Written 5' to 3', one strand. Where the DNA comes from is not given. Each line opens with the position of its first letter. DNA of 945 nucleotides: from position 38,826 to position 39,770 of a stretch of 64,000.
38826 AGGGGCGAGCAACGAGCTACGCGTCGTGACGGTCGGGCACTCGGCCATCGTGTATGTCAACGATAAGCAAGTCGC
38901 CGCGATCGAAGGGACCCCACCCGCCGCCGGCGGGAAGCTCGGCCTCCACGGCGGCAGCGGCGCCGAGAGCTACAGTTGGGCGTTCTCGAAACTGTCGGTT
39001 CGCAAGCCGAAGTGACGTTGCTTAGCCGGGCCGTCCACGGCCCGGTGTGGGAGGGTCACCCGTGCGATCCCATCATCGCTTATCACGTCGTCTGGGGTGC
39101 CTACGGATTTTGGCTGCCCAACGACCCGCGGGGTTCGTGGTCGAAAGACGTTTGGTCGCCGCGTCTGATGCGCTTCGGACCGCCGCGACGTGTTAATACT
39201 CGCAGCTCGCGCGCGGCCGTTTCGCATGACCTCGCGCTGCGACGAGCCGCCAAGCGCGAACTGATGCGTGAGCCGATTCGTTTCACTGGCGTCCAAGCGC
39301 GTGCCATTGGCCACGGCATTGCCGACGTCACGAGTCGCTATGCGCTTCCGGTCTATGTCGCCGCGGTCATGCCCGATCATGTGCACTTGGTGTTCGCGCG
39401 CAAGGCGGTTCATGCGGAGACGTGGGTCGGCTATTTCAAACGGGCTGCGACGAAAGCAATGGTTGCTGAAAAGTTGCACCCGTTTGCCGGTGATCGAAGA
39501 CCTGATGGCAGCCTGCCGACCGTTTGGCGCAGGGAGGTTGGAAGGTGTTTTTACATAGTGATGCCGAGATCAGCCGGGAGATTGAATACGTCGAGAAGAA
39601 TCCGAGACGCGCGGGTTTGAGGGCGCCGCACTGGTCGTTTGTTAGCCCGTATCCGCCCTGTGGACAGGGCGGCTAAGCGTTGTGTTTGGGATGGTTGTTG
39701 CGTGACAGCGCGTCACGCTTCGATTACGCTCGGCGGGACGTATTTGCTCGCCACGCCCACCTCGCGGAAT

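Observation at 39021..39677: Compact RAYT-like HUH transposase bracketed by CTTAG hairpins with fully covarying stems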

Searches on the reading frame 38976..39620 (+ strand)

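Call 7: search_protein_families(library=pfam, proteins=[window:38976-39620:+], max_evalue=0.1)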
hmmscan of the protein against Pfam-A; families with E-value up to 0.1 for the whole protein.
window:38976-39620:+ (214 aa): 1 family
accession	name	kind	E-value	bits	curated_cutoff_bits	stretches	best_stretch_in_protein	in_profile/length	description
PF01797.21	Y1_Tnp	-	0.0039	17.7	23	1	109-162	26-80/121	Transposase IS200 like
